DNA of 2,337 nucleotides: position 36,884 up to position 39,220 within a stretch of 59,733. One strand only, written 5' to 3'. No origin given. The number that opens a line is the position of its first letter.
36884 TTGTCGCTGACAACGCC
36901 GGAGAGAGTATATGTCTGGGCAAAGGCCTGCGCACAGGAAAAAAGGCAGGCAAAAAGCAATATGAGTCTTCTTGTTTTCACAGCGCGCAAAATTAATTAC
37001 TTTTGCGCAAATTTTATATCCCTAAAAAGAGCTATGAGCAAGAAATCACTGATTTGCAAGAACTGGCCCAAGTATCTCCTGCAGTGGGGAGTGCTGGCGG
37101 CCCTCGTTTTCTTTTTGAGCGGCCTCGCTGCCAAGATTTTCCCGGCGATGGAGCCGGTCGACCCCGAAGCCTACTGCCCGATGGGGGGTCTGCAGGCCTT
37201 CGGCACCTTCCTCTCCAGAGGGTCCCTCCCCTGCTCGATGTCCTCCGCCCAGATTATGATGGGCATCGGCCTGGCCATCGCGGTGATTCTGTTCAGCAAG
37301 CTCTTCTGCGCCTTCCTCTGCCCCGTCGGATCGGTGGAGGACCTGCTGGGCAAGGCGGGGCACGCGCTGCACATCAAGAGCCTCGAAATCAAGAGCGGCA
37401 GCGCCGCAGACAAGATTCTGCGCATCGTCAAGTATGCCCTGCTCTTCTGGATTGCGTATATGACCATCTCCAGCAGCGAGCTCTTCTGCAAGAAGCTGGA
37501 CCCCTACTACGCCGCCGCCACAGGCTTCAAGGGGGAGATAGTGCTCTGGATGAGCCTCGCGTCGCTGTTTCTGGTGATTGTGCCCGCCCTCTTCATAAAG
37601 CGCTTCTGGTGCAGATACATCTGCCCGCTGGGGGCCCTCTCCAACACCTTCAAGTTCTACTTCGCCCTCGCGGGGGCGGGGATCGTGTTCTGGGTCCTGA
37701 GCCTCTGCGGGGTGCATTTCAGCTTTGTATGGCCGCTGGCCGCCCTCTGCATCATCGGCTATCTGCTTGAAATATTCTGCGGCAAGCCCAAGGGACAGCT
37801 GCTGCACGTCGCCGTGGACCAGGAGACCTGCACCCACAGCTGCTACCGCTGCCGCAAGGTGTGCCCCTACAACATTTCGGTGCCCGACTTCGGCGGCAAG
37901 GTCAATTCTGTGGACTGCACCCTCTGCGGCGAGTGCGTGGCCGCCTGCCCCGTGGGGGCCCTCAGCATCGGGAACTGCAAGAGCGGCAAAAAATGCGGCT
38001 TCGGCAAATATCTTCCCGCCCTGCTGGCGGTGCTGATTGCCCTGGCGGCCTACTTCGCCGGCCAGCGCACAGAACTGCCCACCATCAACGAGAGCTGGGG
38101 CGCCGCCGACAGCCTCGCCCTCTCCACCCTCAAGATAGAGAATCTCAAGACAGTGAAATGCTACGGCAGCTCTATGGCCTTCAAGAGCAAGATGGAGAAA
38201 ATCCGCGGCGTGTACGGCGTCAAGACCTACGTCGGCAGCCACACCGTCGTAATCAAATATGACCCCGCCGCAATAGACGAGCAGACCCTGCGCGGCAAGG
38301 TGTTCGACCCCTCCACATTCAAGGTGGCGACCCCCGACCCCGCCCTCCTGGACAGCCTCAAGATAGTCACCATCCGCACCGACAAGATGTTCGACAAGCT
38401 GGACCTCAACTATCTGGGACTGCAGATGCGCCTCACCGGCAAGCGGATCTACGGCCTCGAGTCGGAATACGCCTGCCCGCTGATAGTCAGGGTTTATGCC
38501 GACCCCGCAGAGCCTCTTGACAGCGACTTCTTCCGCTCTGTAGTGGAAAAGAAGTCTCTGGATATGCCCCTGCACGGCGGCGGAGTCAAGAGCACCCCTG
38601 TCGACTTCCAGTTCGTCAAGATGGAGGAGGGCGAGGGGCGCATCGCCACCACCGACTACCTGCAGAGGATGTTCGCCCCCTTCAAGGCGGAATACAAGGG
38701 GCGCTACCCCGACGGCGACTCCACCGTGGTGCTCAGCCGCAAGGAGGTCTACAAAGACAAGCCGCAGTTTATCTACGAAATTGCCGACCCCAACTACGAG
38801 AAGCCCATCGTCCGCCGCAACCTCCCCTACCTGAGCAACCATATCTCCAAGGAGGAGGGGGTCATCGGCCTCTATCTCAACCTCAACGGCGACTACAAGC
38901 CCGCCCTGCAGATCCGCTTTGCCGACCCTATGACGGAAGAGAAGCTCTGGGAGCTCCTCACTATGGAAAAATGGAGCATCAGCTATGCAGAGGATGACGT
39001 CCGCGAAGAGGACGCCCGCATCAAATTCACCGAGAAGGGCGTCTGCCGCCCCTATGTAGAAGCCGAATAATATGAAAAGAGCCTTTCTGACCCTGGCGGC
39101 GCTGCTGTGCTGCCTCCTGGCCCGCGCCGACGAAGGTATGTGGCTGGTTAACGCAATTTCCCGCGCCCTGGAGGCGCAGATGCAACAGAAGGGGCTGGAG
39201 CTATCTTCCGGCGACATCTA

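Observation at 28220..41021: Candidate protease-associated TonB-dependent import locus with a redox module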

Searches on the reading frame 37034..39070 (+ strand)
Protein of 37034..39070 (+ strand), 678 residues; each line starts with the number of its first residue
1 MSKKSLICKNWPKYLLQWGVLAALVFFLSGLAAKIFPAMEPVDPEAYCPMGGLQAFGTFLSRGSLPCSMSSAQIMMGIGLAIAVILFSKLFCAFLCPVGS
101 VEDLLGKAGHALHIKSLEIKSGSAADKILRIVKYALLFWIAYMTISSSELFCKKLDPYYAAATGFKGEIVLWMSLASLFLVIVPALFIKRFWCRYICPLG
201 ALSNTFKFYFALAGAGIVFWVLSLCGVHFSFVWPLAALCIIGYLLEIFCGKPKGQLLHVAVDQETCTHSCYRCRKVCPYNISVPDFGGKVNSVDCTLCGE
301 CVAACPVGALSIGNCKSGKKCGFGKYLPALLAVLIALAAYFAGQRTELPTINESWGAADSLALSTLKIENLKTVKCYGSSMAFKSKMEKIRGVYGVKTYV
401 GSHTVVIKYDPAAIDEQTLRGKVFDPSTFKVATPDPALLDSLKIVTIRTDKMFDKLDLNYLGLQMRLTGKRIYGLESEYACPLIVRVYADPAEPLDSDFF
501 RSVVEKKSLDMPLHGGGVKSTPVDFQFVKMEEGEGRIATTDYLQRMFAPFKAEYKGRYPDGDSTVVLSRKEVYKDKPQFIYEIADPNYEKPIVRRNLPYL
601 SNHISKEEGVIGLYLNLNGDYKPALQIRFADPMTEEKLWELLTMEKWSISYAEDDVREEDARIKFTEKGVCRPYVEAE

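Call 5: search_protein_families(library=pfam, proteins=[window:37034-39070:+], max_evalue=0.01)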
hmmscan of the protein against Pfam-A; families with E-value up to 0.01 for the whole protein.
window:37034-39070:+ (678 aa): 11 families
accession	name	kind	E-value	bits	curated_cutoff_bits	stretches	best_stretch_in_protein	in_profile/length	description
PF12801.12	Fer4_5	-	1.9e-12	47.4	22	2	172-204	3-35/48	4Fe-4S binding domain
PF00037.32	Fer4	-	5e-07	29.7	21.1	1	290-310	3-23/24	4Fe-4S binding domain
PF13187.11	Fer4_9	-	1.1e-06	29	27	1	266-309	2-51/52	4Fe-4S dicluster domain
PF12837.12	Fer4_6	-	1.2e-06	28.6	25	2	291-310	5-24/24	4Fe-4S binding domain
PF13237.11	Fer4_10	-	2.1e-06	28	25.5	1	259-306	2-53/53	4Fe-4S dicluster domain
PF12838.12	Fer4_7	-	4.6e-06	27.4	27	1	289-309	32-52/52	4Fe-4S dicluster domain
PF12797.12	Fer4_2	-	0.00065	19.9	24.5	1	258-279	2-22/22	4Fe-4S binding domain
PF13484.11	Fer4_16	-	0.002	19.3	30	0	295-319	2-27/66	4Fe-4S double cluster binding domain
PF13183.11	Fer4_8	-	0.0047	17.9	27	0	294-308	53-67/68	4Fe-4S dicluster domain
PF19991.5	HMA_2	-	0.0058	17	30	1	381-424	33-76/154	Heavy metal associated domain 2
PF12798.12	Fer4_3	-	0.008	17.4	27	0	295-309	1-15/15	4Fe-4S binding domain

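Call 6: search_protein_families(library=ncbifam, proteins=[window:37034-39070:+], max_evalue=0.01)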
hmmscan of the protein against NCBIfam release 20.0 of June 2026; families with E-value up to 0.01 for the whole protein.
window:37034-39070:+ (678 aa): 21 families
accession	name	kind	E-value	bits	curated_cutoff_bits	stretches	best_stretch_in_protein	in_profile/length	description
TIGR02163.1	napH_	subfamily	1.5e-13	50.8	213.05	2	80-202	70-183/255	NapH/MauN family ferredoxin-type protein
NF007013.0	PRK09477.1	equivalog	2.2e-11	43.4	234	2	73-202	84-206/286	quinol dehydrogenase ferredoxin subunit NapH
NF046105.1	TransRegNosR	equivalog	5.4e-11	41.5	1000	1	81-201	489-608/680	transcriptional regulator NosR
NF040770.1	hetero_SS_HdrA2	exception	2.3e-07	29.3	1100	1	255-315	568-628/777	CoB-CoM heterodisulfide reductase HdrA2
NF043039.1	HgcAB_like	equivalog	4.7e-07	29.7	285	1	140-311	186-350/350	HgcAB-like fusion protein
NF007382.0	PRK09898.1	equivalog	1.3e-06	28.1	213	1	259-314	149-202/208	ferredoxin-like protein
NF038196.1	ferrodoxin_EFR1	subfamily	7.6e-05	22.9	75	1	261-319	182-238/242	EFR1 family ferrodoxin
NF006305.0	PRK08493.1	equivalog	0.00016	19.9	591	1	291-312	202-223/819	NADH-quinone oxidoreductase subunit G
NF045874.1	Vhu_polyferre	exception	0.00037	19.4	600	1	265-316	265-315/381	F420-non-reducing hydrogenase associated-polyferredoxin VhuB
NF058577.1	FdxA_fam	equivalog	0.00042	20.4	65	0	294-314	8-28/52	4Fe-4S ferredoxin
NF041836.1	rnfB_Methano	equivalog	0.00054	19.5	445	1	262-310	214-262/265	Rnf electron transport complex subunit RnfB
NF005505.0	PRK07118.1-4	equivalog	0.0017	17.9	378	1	261-310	213-262/265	Fe-S cluster domain-containing protein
NF042909.1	FMH_DH_FwdF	exception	0.0018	17.5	375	0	259-312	252-313/336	tungsten-dependent formylmethanofuran dehydrogenase subunit FwdF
TIGR04395.1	cutC_activ_rSAM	equivalog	0.0019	17.5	360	1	248-313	36-106/309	choline TMA-lyase-activating enzyme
NF040864.1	HgcB_ferredoxin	equivalog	0.0022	17.8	99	1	259-313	9-64/93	mercury methylation ferredoxin HgcB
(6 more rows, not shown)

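Call 35: find_homologous_proteins(query=window:37034-39070:+, max_evalue=0.00001)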
Query window:37034-39070:+ (678 aa): 2542 proteins with E <= 0.00001 among 8000 candidates; the best 120 are listed.
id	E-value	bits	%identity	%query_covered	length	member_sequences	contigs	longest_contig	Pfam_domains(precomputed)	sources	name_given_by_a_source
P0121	0.0e+0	1459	92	100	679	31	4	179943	PF12801.13,PF12837.13,PF00037.33,PF13237.12,PF13187.12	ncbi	-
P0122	0.0e+0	1042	65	100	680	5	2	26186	PF12801.13,PF12837.13,PF12838.13,PF13187.12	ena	-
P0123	0.0e+0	1025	64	100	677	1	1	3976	PF12801.13,PF13187.12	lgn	-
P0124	0.0e+0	1017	63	100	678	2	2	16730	PF12801.13,PF12838.13,PF13187.12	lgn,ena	-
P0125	0.0e+0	1012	64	100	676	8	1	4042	PF12801.13,PF13237.12,PF13187.12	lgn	-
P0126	7.1e-298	1008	64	99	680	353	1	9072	PF12801.13,PF12838.13,PF13237.12,PF13187.12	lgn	-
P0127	1.7e-297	1007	63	99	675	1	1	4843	PF12801.13,PF00037.33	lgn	-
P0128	5.4e-297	1005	63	99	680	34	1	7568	PF12801.13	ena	-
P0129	2.2e-296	1003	63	100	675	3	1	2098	PF12801.13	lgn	-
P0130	3.0e-296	1003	62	99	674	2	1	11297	PF12801.13,PF12797.13,PF12837.13,PF00037.33,PF13237.12,PF13187.12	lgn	-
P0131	4.1e-296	1002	63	99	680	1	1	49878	PF12801.13,PF12838.13,PF13237.12,PF13187.12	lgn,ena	-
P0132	1.5e-295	1001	63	99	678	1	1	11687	PF12801.13,PF12838.13,PF13187.12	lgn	-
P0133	1.7e-295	1000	63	99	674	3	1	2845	PF12801.13,PF12838.13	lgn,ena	-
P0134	2.4e-295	1000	63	99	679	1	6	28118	PF12801.13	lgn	-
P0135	3.0e-295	1000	63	98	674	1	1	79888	PF12801.13,PF12837.13,PF00037.33,PF13237.12,PF13187.12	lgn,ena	-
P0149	1.3e-291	987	62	100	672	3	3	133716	PF12801.13,PF12837.13,PF00037.33,PF13237.12,PF13187.12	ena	-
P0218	1.3e-280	951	60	99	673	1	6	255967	PF12801.13,PF12838.13,PF13237.12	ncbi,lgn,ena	-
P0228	2.2e-280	950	60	100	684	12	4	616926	PF12801.13,PF13237.12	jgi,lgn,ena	jgi:polyferredoxin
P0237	3.9e-280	950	60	99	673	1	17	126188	PF12801.13,PF12838.13,PF13237.12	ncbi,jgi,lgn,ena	jgi:polyferredoxin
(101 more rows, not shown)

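Call 36: find_encoding_contigs(protein=P0228, flank=10000, max_places=3)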
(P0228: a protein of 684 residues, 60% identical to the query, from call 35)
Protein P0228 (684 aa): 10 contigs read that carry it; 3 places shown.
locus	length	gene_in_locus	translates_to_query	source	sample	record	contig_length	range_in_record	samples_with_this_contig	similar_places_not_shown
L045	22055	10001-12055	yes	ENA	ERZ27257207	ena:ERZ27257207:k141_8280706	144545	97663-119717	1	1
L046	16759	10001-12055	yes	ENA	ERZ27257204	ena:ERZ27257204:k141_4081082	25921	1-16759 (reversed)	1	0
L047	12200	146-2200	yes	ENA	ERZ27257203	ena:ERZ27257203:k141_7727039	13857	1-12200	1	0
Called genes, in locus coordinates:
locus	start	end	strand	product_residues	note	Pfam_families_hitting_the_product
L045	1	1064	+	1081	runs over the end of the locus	-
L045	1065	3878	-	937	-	PF00675:Peptidase_M16, PF05193:Peptidase_M16_C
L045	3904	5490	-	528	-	PF21012:DUF6850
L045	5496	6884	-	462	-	-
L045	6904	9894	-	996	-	PF13620:CarboxypepD_reg, PF13715:CarbopepD_reg_2, PF07715:Plug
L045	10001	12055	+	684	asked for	PF12801:Fer4_5 (weak), PF13237:Fer4_10 (faint)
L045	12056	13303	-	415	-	PF00328:His_Phos_2 (faint)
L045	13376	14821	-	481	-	PF01408:GFO_IDH_MocA, PF21252:Glyco_hydro_109_C, PF22725:GFO_IDH_MocA_C3 (weak)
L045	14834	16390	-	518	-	PF19190:BACON_2, PF13004:BACON, PF13350:Y_phosphatase3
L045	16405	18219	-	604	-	PF01055:Glyco_hydro_31_2nd (weak), PF02065:Melibiase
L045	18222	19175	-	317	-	PF00294:PfkB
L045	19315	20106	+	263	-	PF00392:GntR (weak), PF08220:HTH_DeoR, PF08279:HTH_11, PF00455:DeoRC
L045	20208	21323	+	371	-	PF01380:SIS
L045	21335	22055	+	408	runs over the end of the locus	PF08013:GatZ_KbaZ-like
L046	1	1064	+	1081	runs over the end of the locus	-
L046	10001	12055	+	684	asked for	PF12801:Fer4_5 (weak), PF13237:Fer4_10 (faint)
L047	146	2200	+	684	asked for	PF12801:Fer4_5 (weak), PF13237:Fer4_10 (faint)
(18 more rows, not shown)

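Call 37: find_encoding_contigs(protein=P0237, flank=10000, max_places=3)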
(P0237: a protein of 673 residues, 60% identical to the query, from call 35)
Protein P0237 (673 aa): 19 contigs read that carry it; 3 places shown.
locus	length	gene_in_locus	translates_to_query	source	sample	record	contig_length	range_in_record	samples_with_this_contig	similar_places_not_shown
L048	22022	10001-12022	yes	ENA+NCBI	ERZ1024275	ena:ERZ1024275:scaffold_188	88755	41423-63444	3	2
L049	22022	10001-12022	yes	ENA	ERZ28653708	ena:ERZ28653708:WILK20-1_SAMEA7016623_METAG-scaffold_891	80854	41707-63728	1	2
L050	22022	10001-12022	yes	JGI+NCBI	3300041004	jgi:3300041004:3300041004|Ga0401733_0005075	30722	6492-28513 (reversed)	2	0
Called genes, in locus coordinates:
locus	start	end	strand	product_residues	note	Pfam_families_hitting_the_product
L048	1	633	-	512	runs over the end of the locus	PF01266:DAO (faint), PF01494:FAD_binding_3 (faint), PF01593:Amino_oxidase (faint), PF03486:HI0933_like, PF07992:Pyr_redox_2 (faint), PF13738:Pyr_redox_3 (faint), PF21688:FAD-depend_C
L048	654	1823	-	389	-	PF14391:DUF4421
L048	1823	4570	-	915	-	PF00580:UvrD-helicase, PF13245:AAA_19, PF13361:UvrD_C, PF13538:UvrD_C_2 (faint)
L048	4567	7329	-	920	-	PF12705:PDDEXK_1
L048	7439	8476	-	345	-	PF13609:Porin_4 (faint)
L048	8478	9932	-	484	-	PF00939:Na_sulph_symp, PF03600:CitMHS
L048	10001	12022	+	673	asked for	PF12801:Fer4_5, PF12838:Fer4_7 (faint), PF13237:Fer4_10 (weak)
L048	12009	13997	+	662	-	PF10459:Peptidase_S46, PF00089:Trypsin (faint), PF13365:Trypsin_2 (faint), PF10459:Peptidase_S46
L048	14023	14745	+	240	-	-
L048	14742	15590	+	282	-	PF02265:S1-P1_nuclease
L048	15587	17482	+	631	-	PF02837:Glyco_hydro_2_N, PF22666:Glyco_hydro_2_N2, PF00703:Glyco_hydro_2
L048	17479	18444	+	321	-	-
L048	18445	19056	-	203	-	-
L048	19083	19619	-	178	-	-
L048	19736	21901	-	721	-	PF19190:BACON_2, PF13004:BACON, PF19190:BACON_2 (weak), PF13004:BACON (weak)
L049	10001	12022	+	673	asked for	PF12801:Fer4_5, PF12838:Fer4_7 (faint), PF13237:Fer4_10 (weak)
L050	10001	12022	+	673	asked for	PF12801:Fer4_5, PF12838:Fer4_7 (faint), PF13237:Fer4_10 (weak)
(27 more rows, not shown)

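Call 52: predict_structure(alignment_id=A2)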
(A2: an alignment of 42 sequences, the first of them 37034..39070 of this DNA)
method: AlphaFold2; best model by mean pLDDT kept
length: 678 residues; sequences in the alignment: 42
mean_pLDDT: 75.3   pTM: 0.51
mean pLDDT of the five models: 75.3, 75.3, 73.4, 68.8, 66.1
residues with pLDDT >= 90: 59; 70-90: 390; 50-70: 206; < 50: 23
segments of 3 or more residues with pLDDT < 50: 1-4, 161-168
pLDDT, mean of each block of 10 residues (from residue 1): 45 69 69 65 56 72 65 74 68 66 72 69 79 85 65 50 48 63 71 77 80 83 79 85 84 69 63 66 69 62 64 59 64 77 73 73 80 64 79 84 82 82 76 87 88 77 88 83 82 89 86 70 80 87 88 76 68 87 88 86 88 89 91 89 89 83 86 72
secondary structure, 60 per line:
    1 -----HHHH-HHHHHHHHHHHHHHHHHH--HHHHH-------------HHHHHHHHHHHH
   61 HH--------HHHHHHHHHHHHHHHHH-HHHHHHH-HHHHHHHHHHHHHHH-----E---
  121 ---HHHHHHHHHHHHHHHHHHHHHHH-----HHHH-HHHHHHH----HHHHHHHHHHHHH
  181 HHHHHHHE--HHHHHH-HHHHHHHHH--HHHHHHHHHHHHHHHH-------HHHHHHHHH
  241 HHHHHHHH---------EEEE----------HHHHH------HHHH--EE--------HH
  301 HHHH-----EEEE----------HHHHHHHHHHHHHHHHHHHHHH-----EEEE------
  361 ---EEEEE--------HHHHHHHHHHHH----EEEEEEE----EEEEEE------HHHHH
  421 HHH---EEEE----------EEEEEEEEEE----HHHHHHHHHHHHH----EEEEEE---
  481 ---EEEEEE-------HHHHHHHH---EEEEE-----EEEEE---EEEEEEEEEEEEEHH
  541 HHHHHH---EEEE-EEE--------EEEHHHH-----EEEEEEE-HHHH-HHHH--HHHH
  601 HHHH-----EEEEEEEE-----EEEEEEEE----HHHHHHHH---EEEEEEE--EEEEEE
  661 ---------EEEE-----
elements in order: H6-9 H11-28 H31-35 H49-62 H71-87 H89-95 H97-111 H124-146 H152-155 H157-163 H168-187 H191-196 H198-206 H209-224 H232-248 E258-261 H272-276 H283-286 H299-304 E310-313 H324-345 E351-354 E364-368 H377-388 E393-399 E404-409 H416-423 E427-430 E441-450 H455-467 E472-477 E484-489 H497-504 E508-512 E518-522 E526-538 H539-546 E550-553 E555-557 E566-568 H569-572 E578-584 H586-589 H591-594 H597-604 E610-617 E623-630 H635-642 E646-652 E655-660 E670-673

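Call 55: fold_search(model_id=the predicted structure, library=pdb)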
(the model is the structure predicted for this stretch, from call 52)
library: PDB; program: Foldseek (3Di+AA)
matches with E <= 10: 565; with E <= 0.001: 0
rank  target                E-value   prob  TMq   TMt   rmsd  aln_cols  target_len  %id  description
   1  2rml_MODEL_1_A        1.1e-02  0.98  0.09  0.35  17.9       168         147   15  Solution structure of the N-terminal soluble domains of Bacillus subtilis CopA (released 2008-02-26)
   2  3mcs_B                3.5e-02  0.47  0.09  0.24  18.5       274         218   11  Crystal structure of Putative monooxygenase (FN1347) from FUSOBACTERIUM NUCLEATUM SUBSP. NUCLEATUM ATCC 25586 at 2.55  (released 2010-05-19)
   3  4u9r                  4.6e-02  0.89  0.10  0.33  12.4       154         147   16  Structure of the N-terminal Extension from Cupriavidus metallidurans CzcP (released 2015-07-08)
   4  3mcs_A                4.8e-02  0.51  0.09  0.24  18.6       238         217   10  Crystal structure of Putative monooxygenase (FN1347) from FUSOBACTERIUM NUCLEATUM SUBSP. NUCLEATUM ATCC 25586 at 2.55  (released 2010-05-19)
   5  3m94_A                7.5e-02  0.47  0.10  0.30  18.0       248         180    9  Complex crystal structure of Ascaris suum eIF4E-3 with m2,2,7G cap (released 2011-07-20)
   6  2k1r_MODEL_1_A        8.8e-02  1.00  0.09  0.72   2.1        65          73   18  The solution NMR structure of the complex between MNK1 and HAH1 mediated by Cu(I) (released 2009-03-31)
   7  7xtp_B                1.1e-01  0.72  0.10  0.30  14.5       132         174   11  eIF4E in Complex with a Disulphide-Free Autonomous VH Domain (released 2022-07-27)
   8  6ylv_B                1.5e-01  0.77  0.10  0.31  14.1       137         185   12  Translation initiation factor 4E in complex with 4-Cl-Bn7GpppG mRNA 5' cap analog (released 2020-06-10)
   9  5m81_D                1.5e-01  0.80  0.10  0.32  13.8       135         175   10  Translation initiation factor 4E in complex with (SP)-iPr-m7GppSpG mRNA 5' cap analog (released 2017-12-20)
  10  4uec_A                1.6e-01  0.69  0.10  0.32  13.8       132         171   12  Complex of D. melanogaster eIF4E with eIF4G and cap analog (released 2015-02-25)
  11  5nvn_A                1.6e-01  0.54  0.10  0.32  14.9       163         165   10  Crystal structure of the human 4EHP-4E-BP1 complex (released 2017-07-26)
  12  2jgb_A                1.8e-01  0.51  0.10  0.30  17.7       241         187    9  Structure of human eIF4E homologous protein 4EHP with m7GTP (released 2007-02-27)
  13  3m93_A                1.8e-01  0.44  0.11  0.31  16.0       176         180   10  Complex crystal structure of Ascaris suum eIF4E-3 with m7G cap (released 2011-07-20)
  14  5nvm_A                2.2e-01  0.47  0.10  0.30  16.1       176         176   10  Crystal structure of the human 4EHP-GIGYF2 complex lacking the auxiliary sequences (released 2017-07-26)
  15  9ltx                  2.2e-01  0.21  0.09  0.23  17.6       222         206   11  Crystal structure of a polyketide decarboxylase Abx(+)O from Actinomycetes sp. MA7150 (released 2026-03-04)
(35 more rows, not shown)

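Call 73: find_encoding_contigs(protein=P0218, flank=9000, max_places=1)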
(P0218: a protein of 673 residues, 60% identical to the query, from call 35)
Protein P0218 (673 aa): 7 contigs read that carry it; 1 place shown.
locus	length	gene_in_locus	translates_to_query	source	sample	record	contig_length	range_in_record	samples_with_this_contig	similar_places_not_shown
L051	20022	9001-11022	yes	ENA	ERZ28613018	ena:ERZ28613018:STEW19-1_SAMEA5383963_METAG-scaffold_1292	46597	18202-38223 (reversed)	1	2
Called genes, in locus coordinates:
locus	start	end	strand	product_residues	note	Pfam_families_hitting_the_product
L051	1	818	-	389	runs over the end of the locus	PF14391:DUF4421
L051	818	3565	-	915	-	PF00580:UvrD-helicase, PF13245:AAA_19, PF13361:UvrD_C, PF13538:UvrD_C_2 (faint)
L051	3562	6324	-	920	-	PF12705:PDDEXK_1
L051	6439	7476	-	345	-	PF13609:Porin_4 (faint)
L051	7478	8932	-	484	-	PF00939:Na_sulph_symp, PF03600:CitMHS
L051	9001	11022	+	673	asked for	PF12801:Fer4_5, PF12838:Fer4_7 (faint), PF13237:Fer4_10 (weak)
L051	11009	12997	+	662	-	PF10459:Peptidase_S46, PF00089:Trypsin (faint), PF13365:Trypsin_2 (faint), PF10459:Peptidase_S46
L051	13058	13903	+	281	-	PF02265:S1-P1_nuclease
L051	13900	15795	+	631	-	PF02837:Glyco_hydro_2_N, PF22666:Glyco_hydro_2_N2, PF00703:Glyco_hydro_2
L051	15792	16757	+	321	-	-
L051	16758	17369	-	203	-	-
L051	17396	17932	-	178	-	-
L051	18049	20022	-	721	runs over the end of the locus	PF19190:BACON_2, PF13004:BACON, PF19190:BACON_2 (weak), PF13004:BACON (weak)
